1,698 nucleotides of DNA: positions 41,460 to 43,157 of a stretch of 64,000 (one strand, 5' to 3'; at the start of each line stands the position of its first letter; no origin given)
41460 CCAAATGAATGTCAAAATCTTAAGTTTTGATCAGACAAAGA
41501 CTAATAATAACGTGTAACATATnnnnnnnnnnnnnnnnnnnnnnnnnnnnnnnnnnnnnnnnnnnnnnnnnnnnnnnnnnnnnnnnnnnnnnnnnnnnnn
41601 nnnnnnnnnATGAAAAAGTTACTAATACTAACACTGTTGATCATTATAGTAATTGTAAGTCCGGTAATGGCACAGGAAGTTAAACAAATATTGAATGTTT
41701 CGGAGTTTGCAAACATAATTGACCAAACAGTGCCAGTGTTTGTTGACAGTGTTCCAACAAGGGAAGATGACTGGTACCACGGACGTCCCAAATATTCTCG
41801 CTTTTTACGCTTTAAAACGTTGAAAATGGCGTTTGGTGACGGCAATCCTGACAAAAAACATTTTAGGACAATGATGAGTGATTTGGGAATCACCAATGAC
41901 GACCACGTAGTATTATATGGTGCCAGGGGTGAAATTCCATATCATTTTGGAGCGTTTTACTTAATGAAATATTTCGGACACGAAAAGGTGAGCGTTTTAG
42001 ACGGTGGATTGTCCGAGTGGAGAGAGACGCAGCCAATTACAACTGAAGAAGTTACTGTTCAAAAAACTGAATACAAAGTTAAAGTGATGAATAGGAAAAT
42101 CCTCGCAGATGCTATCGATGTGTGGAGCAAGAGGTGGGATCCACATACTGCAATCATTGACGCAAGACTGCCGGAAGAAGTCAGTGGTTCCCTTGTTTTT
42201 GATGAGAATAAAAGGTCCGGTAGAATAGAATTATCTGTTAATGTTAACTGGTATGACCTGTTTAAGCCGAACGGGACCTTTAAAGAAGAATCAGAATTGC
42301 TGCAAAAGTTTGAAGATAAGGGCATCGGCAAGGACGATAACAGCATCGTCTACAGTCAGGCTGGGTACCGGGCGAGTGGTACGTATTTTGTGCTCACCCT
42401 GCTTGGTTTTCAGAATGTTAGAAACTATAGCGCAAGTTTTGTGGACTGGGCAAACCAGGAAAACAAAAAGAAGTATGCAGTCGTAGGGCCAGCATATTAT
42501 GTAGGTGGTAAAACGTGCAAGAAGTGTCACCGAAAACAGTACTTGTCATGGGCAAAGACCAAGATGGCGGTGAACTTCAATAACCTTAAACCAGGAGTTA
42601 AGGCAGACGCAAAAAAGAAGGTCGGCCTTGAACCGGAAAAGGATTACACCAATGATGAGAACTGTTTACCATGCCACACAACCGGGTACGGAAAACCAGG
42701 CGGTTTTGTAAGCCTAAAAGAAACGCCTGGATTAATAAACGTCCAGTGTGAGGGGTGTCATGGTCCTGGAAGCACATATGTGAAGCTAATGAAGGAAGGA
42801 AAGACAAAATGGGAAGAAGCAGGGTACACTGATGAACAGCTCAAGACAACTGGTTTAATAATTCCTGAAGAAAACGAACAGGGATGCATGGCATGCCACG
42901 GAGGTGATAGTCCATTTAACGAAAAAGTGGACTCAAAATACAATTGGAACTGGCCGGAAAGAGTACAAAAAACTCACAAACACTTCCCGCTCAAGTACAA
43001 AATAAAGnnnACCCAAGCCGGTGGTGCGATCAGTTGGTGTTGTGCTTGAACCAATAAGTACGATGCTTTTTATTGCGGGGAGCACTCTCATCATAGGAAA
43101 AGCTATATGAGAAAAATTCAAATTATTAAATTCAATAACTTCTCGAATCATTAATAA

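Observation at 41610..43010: Periplasmic rhodanese-like tandem (Cys-to-Ser active-site loop) fused to a tetraheme cytochrome c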

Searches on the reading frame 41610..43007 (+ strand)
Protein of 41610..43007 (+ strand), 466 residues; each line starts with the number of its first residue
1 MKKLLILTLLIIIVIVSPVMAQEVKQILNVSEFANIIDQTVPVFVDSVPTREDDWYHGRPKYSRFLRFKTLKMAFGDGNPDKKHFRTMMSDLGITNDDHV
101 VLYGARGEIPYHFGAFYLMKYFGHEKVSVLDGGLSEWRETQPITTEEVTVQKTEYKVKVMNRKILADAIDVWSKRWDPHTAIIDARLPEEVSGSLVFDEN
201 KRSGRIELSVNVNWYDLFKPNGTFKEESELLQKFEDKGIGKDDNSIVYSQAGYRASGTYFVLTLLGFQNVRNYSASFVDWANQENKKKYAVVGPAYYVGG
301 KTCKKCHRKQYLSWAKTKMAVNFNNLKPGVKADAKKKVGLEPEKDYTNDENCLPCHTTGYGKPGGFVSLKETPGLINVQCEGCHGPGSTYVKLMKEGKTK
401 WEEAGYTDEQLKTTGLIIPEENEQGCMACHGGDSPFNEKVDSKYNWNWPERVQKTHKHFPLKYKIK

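Call 3: search_protein_families(library=pfam, proteins=[window:41610-43007:+], max_evalue=1)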
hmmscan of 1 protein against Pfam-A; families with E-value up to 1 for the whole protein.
window:41610-43007:+ (466 aa): 14 families
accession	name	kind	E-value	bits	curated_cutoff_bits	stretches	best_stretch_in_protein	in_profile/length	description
PF13435.11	Cytochrome_C554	-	7e-25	88.2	20.8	1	302-385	1-84/84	Cytochrome c554 and c-prime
PF00581.25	Rhodanese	-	1.6e-21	77.1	22.2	2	171-282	5-101/102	Rhodanese-like domain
PF14522.11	Cytochrome_C7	-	3.9e-07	30.2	24.8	2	377-438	13-56/67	Cytochrome c7 and related cytochrome c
PF22113.1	Mtrc-MtrF_II-IV_dom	-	1.4e-05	25.1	30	1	298-433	26-166/176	Outer membrane cytochrome MtrC/MtrF-like, domains II/IV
PF09699.15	Paired_CXXCH_1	-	0.0015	18.7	20.6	0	379-396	8-26/41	Doubled CXXCH motif (Paired_CXXCH_1)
PF14537.11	Cytochrom_c3_2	-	0.004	18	25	0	301-357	7-65/79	Cytochrome c3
PF13442.11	Cytochrome_CBB3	-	0.005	17.6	27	0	375-390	9-24/68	Cytochrome C oxidase, cbb3-type, subunit III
PF11845.13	Tll0287-like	-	0.0079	17.1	24.1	0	422-444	99-122/144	Tll0287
PF02085.21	Cytochrom_CIII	-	0.038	14.8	22.9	0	377-431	30-83/101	Class III cytochrome C family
PF22297.1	PccH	-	0.063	13.8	24.4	0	374-405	8-39/133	PccH Cytochrome c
PF23392.1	DUF7101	-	0.33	11.4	27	0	368-429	25-76/96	Domain of unknown function (DUF7101)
PF03264.19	Cytochrom_NNT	-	0.46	10.6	24.1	0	347-396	33-84/174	NapC/NirT cytochrome c family, N-terminal region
PF21563.3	Mcp40H-20_sensor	-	0.77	10.5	27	1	409-436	74-101/112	Methyl-accepting chemotaxis sensory transducer, class 40H, sensor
PF12511.13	DUF3716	-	0.93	9.9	22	0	420-439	9-28/59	Protein of unknown function (DUF3716)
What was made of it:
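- On Rhodanese-fold superfamily (Pfam PF00581): 77.1 bits against a cut-off of 22.2, in two stretches (call 3).
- On Cytochrome c554 family (Pfam PF13435): 88.2 bits against a cut-off of 20.8 (call 3).
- Checked: Pfam finds Rhodanese (two stretches, 77 bits against a cut-off of 22) and Cytochrome_C554 (88 bits against 20.8, E=7e-25) (call 3).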

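Call 4: search_protein_families(library=ncbifam, proteins=[window:41610-43007:+], max_evalue=1)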
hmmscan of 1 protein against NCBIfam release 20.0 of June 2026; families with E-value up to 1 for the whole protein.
window:41610-43007:+ (466 aa): 18 families
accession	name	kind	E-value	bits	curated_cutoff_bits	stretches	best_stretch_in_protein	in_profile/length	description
NF043010.1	Cyt554_Nsmonas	equivalog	9.6e-29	100.4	400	1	296-461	27-207/238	cytochrome c-550 CycA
NF008557.0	PRK11493.1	equivalog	8.6e-25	87.4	250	1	80-284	70-273/281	3-mercaptopyruvate sulfurtransferase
NF041198.1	UshA_like_PCGU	equivalog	7.5e-17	61.1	275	1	281-396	389-491/519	UshA-like (seleno)protein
NF040901.1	SeO3_TeO2_ExtH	equivalog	2.1e-08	33.6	200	2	221-294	283-360/430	selenite/tellurite reduction operon rhodanese-like protein ExtH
NF041028.1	decahem_GSU2203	exception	4.2e-07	29.5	325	2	338-431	25-109/317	GSU2203 family decaheme c-type cytochrome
TIGR03508.1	decahem_SO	subfamily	7.4e-05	22.3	192.2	1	350-432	3-79/258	DmsE family decaheme c-type cytochrome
TIGR03507.1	decahem_SO1788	subfamily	0.00013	20.5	209.3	1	372-434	572-628/672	OmcA/MtrC family decaheme c-type cytochrome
NF045521.1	rhoda_near_glyco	subfamily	0.00015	21.6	145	1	237-286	65-114/144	rhodanese homology domain-containing protein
NF008659.0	PRK11659.1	equivalog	0.0024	17.6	184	1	330-433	28-120/188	cytochrome c nitrite reductase pentaheme subunit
NF045713.1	CxxCH_16_HmcA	equivalog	0.0029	16.2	400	1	300-431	76-182/541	sulfate respiration complex hexadecaheme cytochrome HmcA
NF006444.0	PRK08762.1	equivalog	0.0032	16.1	449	0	229-286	56-113/387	molybdopterin-synthase adenylyltransferase MoeB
TIGR03146.1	cyt_nit_nrfB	equivalog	0.035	14.4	166.6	1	347-432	9-93/145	cytochrome c nitrite reductase pentaheme subunit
TIGR03153.1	cytochr_NrfH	equivalog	0.058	13.5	134.2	1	348-431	27-110/138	cytochrome c nitrite reductase small subunit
NF049875.1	NetB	exception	0.058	13.2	380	1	327-433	51-148/211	Nrf-like electron transfer protein NetB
TIGR01905.1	paired_CXXCH_1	subfamily_domain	0.14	12.1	25.2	0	379-394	8-24/41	doubled CXXCH domain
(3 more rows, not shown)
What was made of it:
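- On Thiosulfate / 3-mercaptopyruvate sulfurtransferase (active tandem rhodanese, SseA/CysA/TST): 87.4 bits against a cut-off of 250 (call 4).
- On Cytochrome c554 (CycA) orthologue of nitrifiers: 100.4 bits against a cut-off of 400 (call 4).
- On ExtH (selenite/tellurite-reduction operon rhodanese-like lipoprotein, NF040901): 33.6 bits against a cut-off of 200 (call 4).
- There is a weak ExtH (selenite/tellurite rhodanese) match (call 4). The score is far below the NCBIfam SseA cut-off (87 against 250 bits, call 4).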

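Call 7: find_homologous_proteins(query=window:41610-43007:+)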
Query window:41610-43007:+ (466 aa): 60 proteins with E <= 0.001 among 4368 candidates.
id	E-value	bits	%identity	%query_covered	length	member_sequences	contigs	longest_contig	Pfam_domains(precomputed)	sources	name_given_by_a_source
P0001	6.1e-288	973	88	97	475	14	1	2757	PF13435.12,PF00581.26,PF14522.12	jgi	jgi:3-mercaptopyruvate sulfurtransferase SseA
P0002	2.6e-281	951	86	98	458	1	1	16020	PF13435.12,PF00581.26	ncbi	-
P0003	9.0e-197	673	87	69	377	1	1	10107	PF00581.26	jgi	jgi:thiosulfate/3-mercaptopyruvate sulfurtransferase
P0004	1.2e-99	352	42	91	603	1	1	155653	PF13435.12,PF00581.26,PF14522.12,PF22113.2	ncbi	-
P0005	2.4e-84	302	44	74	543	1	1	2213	PF13435.12,PF00581.26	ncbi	-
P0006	4.8e-67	245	62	38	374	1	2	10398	PF13435.12,PF14522.12,PF22113.2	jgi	jgi:outer membrane murein-binding lipoprotein Lpp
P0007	3.7e-64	235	54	47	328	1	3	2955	PF13435.12,PF00581.26,PF14522.12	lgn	-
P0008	2.2e-63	233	61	36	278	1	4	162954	PF14537.12,PF13435.12,PF14522.12,PF22113.2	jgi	jgi:hypothetical protein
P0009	8.3e-62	228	59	36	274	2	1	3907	PF09699.16,PF13435.12,PF14522.12,PF22113.2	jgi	jgi:type II secretory pathway pseudopilin PulG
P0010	1.7e-61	227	58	36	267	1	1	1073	PF09699.16,PF13435.12,PF14522.12,PF22113.2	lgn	-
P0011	7.4e-61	224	61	36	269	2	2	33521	PF14537.12,PF13435.12,PF14522.12,PF22113.2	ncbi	-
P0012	5.5e-60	222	58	36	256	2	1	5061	PF13435.12,PF14522.12,PF22113.2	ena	-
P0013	3.1e-59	219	54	43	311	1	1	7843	PF09699.16,PF13435.12,PF14522.12,PF22113.2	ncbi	-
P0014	2.5e-57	213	56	36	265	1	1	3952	PF13435.12,PF14522.12,PF22113.2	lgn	-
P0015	5.1e-56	209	58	36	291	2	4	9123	PF13435.12,PF14522.12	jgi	jgi:hypothetical protein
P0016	1.4e-40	158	38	54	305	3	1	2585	PF00581.26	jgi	jgi:thiosulfate/3-mercaptopyruvate sulfurtransferase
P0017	1.2e-36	145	45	37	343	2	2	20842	PF13435.12,PF00515.35,PF13432.13,PF07719.24,PF14522.12,PF22113.2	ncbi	ncbi:MAG: multiheme c-type cytochrome [Planctomycetota bacterium]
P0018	1.5e-35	141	45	37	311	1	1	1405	PF13435.12,PF00515.35,PF13432.13,PF02085.22,PF13181.13,PF07719.24,PF14522.12,PF22113.2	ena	-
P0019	1.9e-35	141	36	51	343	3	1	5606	PF25063.1,PF13435.12,PF00515.35,PF13424.13,PF13176.13,PF13432.13,PF13181.13,PF07719.24,PF14522.12,PF22113.2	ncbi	-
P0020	3.6e-35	140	45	37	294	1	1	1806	PF13435.12,PF14522.12,PF22113.2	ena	-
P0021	1.9e-34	137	44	37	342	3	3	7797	PF13435.12,PF13424.13,PF07719.24,PF14522.12,PF13374.13,PF22113.2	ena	-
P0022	1.3e-32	131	44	36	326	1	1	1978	PF14537.12,PF13435.12,PF00515.35,PF13424.13,PF13176.13,PF13432.13,PF13428.13,PF13181.13,PF07719.24,PF14522.12,PF22113.2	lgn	-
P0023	1.6e-32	131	54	24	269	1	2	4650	PF13435.12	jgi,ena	-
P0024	2.2e-32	131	33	58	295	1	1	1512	PF13435.12,PF07719.24,PF14522.12,PF22113.2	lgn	-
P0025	4.1e-32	130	43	37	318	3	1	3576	PF25063.1,PF13435.12,PF00515.35,PF13432.13,PF02085.22,PF07719.24,PF14522.12,PF22113.2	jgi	jgi:tetratricopeptide (TPR) repeat protein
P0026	8.7e-32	129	39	36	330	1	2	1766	PF13435.12,PF13424.13,PF13432.13,PF22113.2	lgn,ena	-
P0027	1.9e-31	128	54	24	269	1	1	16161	PF13435.12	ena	-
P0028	2.1e-31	127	36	30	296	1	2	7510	PF09699.16,PF14537.12,PF13435.12,PF14522.12,PF22113.2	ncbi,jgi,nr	ncbi:MAG: hypothetical protein HQ592_15570 [Planctomycetes bacterium]|nr:hypothetical protein [Planc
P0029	2.9e-31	127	40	36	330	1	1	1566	PF13435.12,PF00515.35,PF13424.13,PF13432.13,PF13428.13,PF02085.22,PF13181.13,PF07719.24,PF22113.2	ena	-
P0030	3.0e-31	127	40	36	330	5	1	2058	PF13435.12,PF00515.35,PF13424.13,PF13176.13,PF13432.13,PF13428.13,PF13181.13,PF07719.24,PF22113.2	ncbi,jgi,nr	ncbi:MAG: tetratricopeptide repeat protein [Phycisphaeraceae bacterium]|nr:tetratricopeptide repeat 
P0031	4.9e-31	126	33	56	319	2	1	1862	PF14559.13,PF14537.12,PF13435.12,PF00515.35,PF13432.13,PF13428.13,PF14522.12,PF22113.2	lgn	-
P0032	5.4e-31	126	41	36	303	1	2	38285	PF14537.12,PF13435.12,PF13432.13,PF02085.22,PF14522.12,PF22113.2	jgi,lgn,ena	-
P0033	1.4e-29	121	39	36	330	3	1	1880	PF13435.12,PF00515.35,PF13424.13,PF13432.13,PF13181.13,PF07719.24,PF22113.2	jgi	jgi:tetratricopeptide (TPR) repeat protein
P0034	7.0e-29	119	40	35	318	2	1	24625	PF14537.12,PF13435.12,PF22113.2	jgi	jgi:hypothetical protein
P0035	8.1e-29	119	41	36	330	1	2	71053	PF13435.12,PF00515.35,PF13424.13,PF13432.13,PF02085.22,PF07719.24,PF22113.2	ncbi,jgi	ncbi:MAG: multiheme c-type cytochrome [Planctomycetota bacterium]|jgi:tetratricopeptide (TPR) repeat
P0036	1.9e-28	118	39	36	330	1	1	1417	PF14559.13,PF13435.12,PF00515.35,PF13424.13,PF13432.13,PF13428.13,PF13181.13,PF07719.24,PF13174.13,PF22113.2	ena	-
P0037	2.4e-28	117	39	36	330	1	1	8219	PF13435.12,PF00515.35,PF13424.13,PF13432.13,PF02085.22,PF07719.24,PF13374.13,PF22113.2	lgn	-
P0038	2.7e-28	117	39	36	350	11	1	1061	PF13435.12,PF13432.13,PF13181.13,PF07719.24,PF22113.2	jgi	jgi:tetratricopeptide (TPR) repeat protein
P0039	4.3e-28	116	39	36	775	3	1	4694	PF13435.12,PF00515.35,PF17803.8,PF13424.13,PF03781.23,PF13432.13,PF13181.13,PF07719.24,PF22113.2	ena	-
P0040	4.8e-28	116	39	36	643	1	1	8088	PF14559.13,PF13435.12,PF00515.35,PF17803.8,PF13424.13,PF03781.23,PF13432.13,PF13428.13,PF13181.13,PF07719.24,PF22113.2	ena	-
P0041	6.5e-28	116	41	36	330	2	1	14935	PF13435.12,PF00515.35,PF13424.13,PF13432.13,PF02085.22,PF07719.24,PF22113.2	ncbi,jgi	ncbi:MAG: multiheme c-type cytochrome [Planctomycetota bacterium]|jgi:tetratricopeptide (TPR) repeat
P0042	9.9e-28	115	37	36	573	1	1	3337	PF13435.12,PF00515.35,PF13424.13,PF03781.23,PF13432.13,PF13181.13,PF07719.24,PF22113.2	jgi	-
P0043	2.4e-27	114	39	36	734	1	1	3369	PF13435.12,PF17963.8,PF00515.35,PF17803.8,PF13424.13,PF18998.7,PF03781.23,PF13432.13,PF13181.13,PF07719.24,PF22113.2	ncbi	ncbi:MAG: SUMF1/EgtB/PvdO family nonheme iron enzyme, partial [Planctomycetota bacterium]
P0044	8.5e-27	112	39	36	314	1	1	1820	PF13435.12,PF07719.24,PF22113.2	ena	-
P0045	8.6e-27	112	39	36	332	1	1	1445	PF13435.12,PF00515.35,PF13432.13,PF07719.24,PF22113.2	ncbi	-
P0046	2.9e-26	110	38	36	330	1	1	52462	PF13435.12,PF00515.35,PF13424.13,PF13176.13,PF13432.13,PF13428.13,PF13181.13,PF07719.24,PF13374.13,PF22113.2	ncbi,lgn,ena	-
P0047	1.0e-25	109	37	36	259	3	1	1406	PF13435.12,PF13432.13,PF22113.2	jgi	jgi:hypothetical protein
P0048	1.3e-25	108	40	37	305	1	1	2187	PF13435.12,PF00515.35,PF13432.13,PF07719.24,PF22113.2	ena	-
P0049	1.9e-20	91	42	29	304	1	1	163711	PF09699.16,PF14537.12,PF13435.12,PF14522.12,PF22113.2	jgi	jgi:predicted CXXCH cytochrome family protein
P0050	9.0e-19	86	31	43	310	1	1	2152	PF00581.26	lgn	-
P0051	1.6e-13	68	28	44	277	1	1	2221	PF00581.26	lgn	-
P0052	1.0e-11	62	30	44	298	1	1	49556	PF00581.26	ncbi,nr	ncbi:hypothetical protein EDD11_004152 [Mortierella claussenii]|nr:hypothetical protein EDD11_004152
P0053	1.3e-11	62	48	17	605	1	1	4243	PF13435.12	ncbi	ncbi:MAG: multiheme c-type cytochrome, partial [Phycisphaerae bacterium]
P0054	2.1e-11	61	36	32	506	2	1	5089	PF13435.12,PF14522.12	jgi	-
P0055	4.1e-11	60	30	44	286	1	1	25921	PF00581.26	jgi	-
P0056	1.2e-10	59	42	22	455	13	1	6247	PF09699.16,PF13435.12,PF14522.12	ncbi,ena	-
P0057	2.4e-10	58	36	21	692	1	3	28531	PF14537.12,PF13435.12,PF08534.17,PF00578.28,PF14522.12,PF22113.2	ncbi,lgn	-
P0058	1.2e-9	56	24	45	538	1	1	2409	PF00581.26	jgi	jgi:3-mercaptopyruvate sulfurtransferase SseA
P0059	3.9e-6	44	35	22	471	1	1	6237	PF13435.12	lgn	-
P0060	5.6e-5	40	36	17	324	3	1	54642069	PF00581.26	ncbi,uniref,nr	ncbi:hypothetical protein V3C99_009273 [Haemonchus contortus]|uniref:Rhodanese domain containing pro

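Call 9: search_solved_structures(query=window:41610-43007:+, max_evalue=0.01, show_alignments=4)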
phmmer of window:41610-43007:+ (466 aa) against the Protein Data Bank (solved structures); distinct sequences matched with E-value up to 0.01: 31.
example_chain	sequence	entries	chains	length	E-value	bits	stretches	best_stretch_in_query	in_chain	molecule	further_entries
3aax_A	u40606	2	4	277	4.1e-29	104.9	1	81-281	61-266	Putative thiosulfate sulfurtransferase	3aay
3hwi_A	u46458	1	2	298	5.1e-29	104.5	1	81-281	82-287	Thiosulfate sulfurtransferase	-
1uar_A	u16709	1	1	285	5.9e-29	104.3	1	83-282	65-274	Rhodanese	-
8k55_A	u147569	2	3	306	3.7e-25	91.8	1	83-282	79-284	sulfur transferase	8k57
1bvb_A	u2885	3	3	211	8.3e-25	90.7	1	295-461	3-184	CYTOCHROME C-554 | CYTOCHROME C554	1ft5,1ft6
3p3a_A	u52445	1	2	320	2.5e-23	85.8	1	83-294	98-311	Thiosulfate sulfurtransferase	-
3hzu_A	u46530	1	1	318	2.3e-20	76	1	83-283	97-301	Thiosulfate sulfurtransferase sseA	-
1urh_A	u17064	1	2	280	1.2e-15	60.4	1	82-282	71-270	3-MERCAPTOPYRUVATE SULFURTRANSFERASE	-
1rhd_A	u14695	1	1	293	3.5e-15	58.9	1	80-284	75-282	RHODANESE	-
1boh_A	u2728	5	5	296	1e-13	54.1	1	80-284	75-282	RHODANESE | CARBOXYMETHYLATED RHODANESE | SULFUR-SUBSTITUTED RHODANESE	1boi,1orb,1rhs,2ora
8q5z_A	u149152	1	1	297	1e-13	54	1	80-284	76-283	Thiosulfate sulfurtransferase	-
1dp2_A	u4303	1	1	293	1.1e-13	54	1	80-284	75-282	RHODANESE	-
1e0c_A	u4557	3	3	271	1.2e-12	50.5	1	79-284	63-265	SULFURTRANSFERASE | PUTATIVE THIOSULFATE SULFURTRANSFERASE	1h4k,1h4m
8agf_A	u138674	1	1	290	1.3e-11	47.1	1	80-283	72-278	Thiosulfate sulfurtransferase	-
5wqk_A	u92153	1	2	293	1.8e-11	46.7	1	80-282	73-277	Sulfurtransferase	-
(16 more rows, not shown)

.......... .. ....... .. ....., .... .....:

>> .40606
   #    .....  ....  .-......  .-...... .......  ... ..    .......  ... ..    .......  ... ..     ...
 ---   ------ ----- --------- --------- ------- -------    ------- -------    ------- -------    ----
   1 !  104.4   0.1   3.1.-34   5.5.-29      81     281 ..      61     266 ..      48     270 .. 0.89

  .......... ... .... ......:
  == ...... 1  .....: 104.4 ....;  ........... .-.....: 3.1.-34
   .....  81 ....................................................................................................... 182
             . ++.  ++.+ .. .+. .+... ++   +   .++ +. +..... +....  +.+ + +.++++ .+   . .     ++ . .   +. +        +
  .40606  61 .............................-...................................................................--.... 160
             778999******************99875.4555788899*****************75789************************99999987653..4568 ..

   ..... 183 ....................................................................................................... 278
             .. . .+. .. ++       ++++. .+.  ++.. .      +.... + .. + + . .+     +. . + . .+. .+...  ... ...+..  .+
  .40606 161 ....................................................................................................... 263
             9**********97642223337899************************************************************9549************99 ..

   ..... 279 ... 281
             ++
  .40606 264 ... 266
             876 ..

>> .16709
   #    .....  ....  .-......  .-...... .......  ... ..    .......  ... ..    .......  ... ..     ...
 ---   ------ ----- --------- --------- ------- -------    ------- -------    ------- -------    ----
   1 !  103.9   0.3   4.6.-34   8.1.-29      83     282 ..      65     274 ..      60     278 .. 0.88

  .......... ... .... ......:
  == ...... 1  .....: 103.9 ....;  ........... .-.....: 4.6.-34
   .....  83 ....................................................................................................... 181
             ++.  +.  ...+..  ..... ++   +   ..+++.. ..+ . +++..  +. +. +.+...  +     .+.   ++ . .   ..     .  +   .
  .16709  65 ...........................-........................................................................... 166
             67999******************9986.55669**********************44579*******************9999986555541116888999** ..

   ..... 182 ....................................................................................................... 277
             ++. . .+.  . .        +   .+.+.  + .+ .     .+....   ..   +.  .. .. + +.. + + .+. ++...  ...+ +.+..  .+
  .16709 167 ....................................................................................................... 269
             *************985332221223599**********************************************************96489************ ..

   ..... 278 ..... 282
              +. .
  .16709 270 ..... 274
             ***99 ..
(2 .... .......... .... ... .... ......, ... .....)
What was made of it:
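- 41673..42089 (+): N-terminal rhodanese-fold domain. This domain is non-catalytic in all tandem rhodaneses; here its own GHIPGS motif is also degenerate (HGRPKYS). Pfam and PDB alignments (calls 3, 9).
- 42354..42377 (+): Former active-site loop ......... Ser249 (AGT, 42354-42356) occupies the catalytic Cys position. PDB alignments (call 9).
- On Thiosulfate / 3-mercaptopyruvate sulfurtransferase (active tandem rhodanese, SseA/CysA/TST): Ser249 aligns with the Cys of 3aax, 3hwi, 1uar and 8k55 (call 9).
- Checked: Active site. phmmer against the PDB aligns 'ivySqagyras' with 'iayCrigerss' of M. tuberculosis CysA2/3 and 'vvyCriaerss' of the T. thermophilus rhodanese (E about 5e-29, call 9).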
